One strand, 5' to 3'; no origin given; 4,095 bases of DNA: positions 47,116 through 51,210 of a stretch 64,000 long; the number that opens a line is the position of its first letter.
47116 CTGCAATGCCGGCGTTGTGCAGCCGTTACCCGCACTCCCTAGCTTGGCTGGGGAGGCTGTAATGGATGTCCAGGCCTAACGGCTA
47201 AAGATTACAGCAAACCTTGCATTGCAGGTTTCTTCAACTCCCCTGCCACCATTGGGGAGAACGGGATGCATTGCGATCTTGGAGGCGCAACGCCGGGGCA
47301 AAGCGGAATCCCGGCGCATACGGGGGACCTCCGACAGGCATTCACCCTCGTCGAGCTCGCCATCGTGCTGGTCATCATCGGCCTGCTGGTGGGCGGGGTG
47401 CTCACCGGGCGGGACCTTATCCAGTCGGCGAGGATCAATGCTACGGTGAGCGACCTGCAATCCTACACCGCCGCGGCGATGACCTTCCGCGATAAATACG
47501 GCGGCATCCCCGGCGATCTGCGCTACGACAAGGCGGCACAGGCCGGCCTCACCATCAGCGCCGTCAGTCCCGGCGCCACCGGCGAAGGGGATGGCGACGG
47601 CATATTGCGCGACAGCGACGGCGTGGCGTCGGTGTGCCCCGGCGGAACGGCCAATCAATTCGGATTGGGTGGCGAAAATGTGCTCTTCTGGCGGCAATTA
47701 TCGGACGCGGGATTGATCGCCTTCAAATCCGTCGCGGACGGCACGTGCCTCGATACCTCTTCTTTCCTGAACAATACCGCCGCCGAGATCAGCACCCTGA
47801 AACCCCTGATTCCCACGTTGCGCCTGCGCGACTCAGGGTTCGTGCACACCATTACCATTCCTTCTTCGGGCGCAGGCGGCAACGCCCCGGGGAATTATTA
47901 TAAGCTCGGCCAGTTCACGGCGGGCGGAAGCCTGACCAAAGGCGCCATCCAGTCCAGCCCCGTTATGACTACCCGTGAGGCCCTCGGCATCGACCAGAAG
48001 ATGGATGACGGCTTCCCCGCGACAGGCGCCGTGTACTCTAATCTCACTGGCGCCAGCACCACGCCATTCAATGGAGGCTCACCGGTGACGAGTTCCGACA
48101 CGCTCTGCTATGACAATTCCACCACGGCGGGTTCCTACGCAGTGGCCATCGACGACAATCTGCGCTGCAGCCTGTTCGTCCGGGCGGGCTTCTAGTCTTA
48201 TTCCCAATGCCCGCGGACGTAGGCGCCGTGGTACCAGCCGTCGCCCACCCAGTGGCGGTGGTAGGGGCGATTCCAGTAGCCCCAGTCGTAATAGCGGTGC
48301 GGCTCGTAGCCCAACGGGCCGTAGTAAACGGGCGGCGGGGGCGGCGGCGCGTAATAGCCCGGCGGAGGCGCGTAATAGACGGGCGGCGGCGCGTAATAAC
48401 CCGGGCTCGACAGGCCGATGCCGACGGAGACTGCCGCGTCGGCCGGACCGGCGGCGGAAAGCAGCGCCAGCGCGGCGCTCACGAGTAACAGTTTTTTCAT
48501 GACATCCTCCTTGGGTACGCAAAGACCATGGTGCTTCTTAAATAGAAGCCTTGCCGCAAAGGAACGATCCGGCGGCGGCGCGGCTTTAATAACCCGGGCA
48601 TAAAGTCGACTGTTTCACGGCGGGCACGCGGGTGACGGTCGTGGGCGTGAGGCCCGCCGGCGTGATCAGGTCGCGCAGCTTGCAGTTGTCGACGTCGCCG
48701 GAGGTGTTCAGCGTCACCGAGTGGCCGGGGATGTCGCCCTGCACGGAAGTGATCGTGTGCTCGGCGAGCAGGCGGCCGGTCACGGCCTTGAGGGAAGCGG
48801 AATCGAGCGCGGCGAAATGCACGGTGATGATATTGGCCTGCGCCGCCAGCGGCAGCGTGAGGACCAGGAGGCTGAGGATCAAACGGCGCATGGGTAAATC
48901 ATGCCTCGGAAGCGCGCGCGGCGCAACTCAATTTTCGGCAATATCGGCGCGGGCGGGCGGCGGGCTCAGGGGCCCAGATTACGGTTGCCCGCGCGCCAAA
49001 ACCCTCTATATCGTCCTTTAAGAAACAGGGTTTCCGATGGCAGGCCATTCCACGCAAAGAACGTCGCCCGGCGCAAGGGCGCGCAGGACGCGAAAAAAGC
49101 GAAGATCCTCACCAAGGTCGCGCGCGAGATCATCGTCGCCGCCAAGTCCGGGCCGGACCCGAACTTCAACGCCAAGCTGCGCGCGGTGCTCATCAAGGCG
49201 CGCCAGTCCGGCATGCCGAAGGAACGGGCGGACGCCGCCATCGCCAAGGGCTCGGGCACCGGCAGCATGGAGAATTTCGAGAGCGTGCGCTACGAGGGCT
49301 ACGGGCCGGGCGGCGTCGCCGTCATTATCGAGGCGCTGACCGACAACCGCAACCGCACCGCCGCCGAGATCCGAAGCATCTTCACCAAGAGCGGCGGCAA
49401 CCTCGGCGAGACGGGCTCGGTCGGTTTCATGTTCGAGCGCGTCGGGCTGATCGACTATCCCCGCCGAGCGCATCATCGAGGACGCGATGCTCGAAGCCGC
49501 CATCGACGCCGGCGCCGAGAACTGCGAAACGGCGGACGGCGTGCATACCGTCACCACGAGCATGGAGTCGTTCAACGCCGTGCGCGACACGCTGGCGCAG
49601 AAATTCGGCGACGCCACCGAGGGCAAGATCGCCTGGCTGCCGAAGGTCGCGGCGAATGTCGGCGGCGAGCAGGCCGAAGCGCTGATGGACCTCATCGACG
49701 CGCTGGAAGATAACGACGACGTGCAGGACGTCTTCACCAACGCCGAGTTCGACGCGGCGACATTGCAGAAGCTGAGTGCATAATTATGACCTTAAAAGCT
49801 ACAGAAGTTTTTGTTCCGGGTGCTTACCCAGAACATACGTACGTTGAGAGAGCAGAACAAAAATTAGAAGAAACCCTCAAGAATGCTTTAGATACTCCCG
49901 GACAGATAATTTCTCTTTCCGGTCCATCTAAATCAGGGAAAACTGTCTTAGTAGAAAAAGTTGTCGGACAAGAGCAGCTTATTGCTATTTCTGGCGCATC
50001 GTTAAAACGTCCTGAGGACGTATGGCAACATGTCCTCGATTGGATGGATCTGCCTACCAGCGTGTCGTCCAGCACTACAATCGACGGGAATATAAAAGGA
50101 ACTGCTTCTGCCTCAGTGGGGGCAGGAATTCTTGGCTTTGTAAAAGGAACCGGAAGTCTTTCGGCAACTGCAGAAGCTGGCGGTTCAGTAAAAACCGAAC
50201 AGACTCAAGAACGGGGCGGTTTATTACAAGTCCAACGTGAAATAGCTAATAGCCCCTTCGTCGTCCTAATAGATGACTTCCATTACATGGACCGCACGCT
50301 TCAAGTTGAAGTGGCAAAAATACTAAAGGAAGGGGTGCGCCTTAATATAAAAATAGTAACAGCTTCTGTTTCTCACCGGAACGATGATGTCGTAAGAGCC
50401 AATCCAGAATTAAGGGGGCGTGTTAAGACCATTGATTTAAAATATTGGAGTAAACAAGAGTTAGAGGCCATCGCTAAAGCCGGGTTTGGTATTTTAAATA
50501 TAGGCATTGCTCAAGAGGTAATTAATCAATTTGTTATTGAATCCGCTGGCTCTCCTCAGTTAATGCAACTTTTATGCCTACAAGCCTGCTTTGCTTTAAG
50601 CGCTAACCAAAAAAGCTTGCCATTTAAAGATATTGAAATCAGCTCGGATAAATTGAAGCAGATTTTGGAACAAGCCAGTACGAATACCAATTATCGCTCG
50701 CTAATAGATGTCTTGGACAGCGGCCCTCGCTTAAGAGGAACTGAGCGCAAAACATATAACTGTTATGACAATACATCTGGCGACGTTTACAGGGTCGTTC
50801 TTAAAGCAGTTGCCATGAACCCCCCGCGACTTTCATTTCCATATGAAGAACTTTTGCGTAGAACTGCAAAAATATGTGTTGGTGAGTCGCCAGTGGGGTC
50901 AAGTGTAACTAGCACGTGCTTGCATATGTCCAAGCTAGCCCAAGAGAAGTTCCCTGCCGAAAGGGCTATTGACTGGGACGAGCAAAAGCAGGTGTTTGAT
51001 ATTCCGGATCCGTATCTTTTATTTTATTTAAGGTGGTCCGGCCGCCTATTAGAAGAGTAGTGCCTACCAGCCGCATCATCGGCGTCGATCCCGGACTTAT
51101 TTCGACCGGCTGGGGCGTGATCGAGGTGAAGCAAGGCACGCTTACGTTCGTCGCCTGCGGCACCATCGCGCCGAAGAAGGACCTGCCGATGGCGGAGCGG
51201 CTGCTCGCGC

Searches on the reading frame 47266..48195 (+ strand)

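Call 46: search_protein_families(library=pfam, proteins=[window:47266-48195:+], max_evalue=0.1)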
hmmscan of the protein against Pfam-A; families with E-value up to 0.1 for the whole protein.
window:47266-48195:+ (309 aa): 1 family
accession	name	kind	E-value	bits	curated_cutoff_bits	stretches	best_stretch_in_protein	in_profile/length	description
PF07963.17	N_methyl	-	0.00015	21.6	21.2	1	23-46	4-27/27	Prokaryotic N-terminal methylation motif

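Call 47: search_protein_families(library=ncbifam, proteins=[window:47266-48195:+], max_evalue=0.1)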
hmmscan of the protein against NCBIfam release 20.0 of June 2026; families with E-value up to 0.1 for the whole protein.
window:47266-48195:+ (309 aa): 5 families
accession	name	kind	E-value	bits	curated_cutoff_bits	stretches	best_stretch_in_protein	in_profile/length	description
TIGR02532.1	IV_pilin_GFxxxE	domain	0.00022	20.9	16.3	1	24-45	2-23/24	prepilin-type N-terminal cleavage/methylation domain-containing protein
TIGR01710.1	typeII_sec_gspG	equivalog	0.00042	20.4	88.85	1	25-82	2-60/134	type II secretion system major pseudopilin GspG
TIGR01708.2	typeII_sec_gspH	equivalog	0.0005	20.1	80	1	26-69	4-48/169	type II secretion system minor pseudopilin GspH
TIGR02596.1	TIGR02596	subfamily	0.0016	18.6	70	1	26-72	1-48/196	Verru_Chthon cassette protein D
NF040999.1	pilin_ComGC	equivalog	0.011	15.9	75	1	24-42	2-20/84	competence type IV pilus major pilin ComGC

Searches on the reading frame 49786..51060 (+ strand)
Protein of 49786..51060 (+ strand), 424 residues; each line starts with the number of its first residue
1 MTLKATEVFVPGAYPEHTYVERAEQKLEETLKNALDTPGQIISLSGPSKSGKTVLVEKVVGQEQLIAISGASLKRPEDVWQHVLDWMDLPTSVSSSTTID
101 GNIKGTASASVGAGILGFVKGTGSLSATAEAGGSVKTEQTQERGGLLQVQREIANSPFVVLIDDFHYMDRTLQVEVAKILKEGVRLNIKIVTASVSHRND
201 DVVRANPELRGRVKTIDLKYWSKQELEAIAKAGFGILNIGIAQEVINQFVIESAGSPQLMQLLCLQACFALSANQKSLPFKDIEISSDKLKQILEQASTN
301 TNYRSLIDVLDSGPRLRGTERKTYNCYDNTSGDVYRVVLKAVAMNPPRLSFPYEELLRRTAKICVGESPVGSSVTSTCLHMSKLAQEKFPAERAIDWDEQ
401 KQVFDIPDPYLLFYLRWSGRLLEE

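Call 46: search_protein_families(library=pfam, proteins=[window:49786-51060:+], max_evalue=0.1)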
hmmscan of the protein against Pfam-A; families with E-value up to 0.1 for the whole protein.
window:49786-51060:+ (424 aa): 7 families
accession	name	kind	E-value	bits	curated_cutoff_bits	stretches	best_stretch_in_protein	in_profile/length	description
PF14516.12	AAA_35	-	0.00044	19.6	27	1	17-63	11-55/331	AAA-like domain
PF13191.12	AAA_16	-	0.00049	21.1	32.6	1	25-180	8-156/167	AAA ATPase domain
PF13401.12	AAA_22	-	0.00072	20.3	27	1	39-173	5-97/130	AAA domain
PF13173.12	AAA_14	-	0.0078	16.6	27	0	40-64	3-27/129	AAA domain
PF01637.24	ATPase_2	-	0.028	14.7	33.2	0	24-62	5-43/225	ATPase domain predominantly from Archaea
PF00931.28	NB-ARC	-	0.052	13.2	23.5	0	26-63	7-42/248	NB-ARC domain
PF00004.35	AAA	-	0.074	13.9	21.2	0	44-168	3-69/131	ATPase family associated with various cellular activities (AAA)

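Call 47: search_protein_families(library=ncbifam, proteins=[window:49786-51060:+], max_evalue=0.1)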
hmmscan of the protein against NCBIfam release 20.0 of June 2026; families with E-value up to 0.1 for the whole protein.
window:49786-51060:+ (424 aa): 6 families
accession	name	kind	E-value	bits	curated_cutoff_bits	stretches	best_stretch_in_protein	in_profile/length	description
TIGR02902.1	spore_lonB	equivalog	0.0024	16.6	723.3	1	171-285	217-327/531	ATP-dependent protease LonB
TIGR00635.1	ruvB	equivalog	0.02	13.9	299.05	0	216-263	154-201/305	Holliday junction branch migration DNA helicase RuvB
NF008105.0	PRK10851.1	equivalog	0.039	12.6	502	1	38-64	27-53/362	sulfate/thiosulfate ABC transporter ATP-binding protein CysA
TIGR00176.1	mobB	equivalog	0.047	13.7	76.2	1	41-61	1-21/155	molybdopterin-guanine dinucleotide biosynthesis protein B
TIGR00968.1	3a0106s01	subfamily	0.05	13.1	342.75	0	38-64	25-51/237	sulfate ABC transporter ATP-binding protein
TIGR02857.1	CydD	equivalog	0.081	11.8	435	1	37-106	346-419/529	thiol reductant ABC exporter subunit CydD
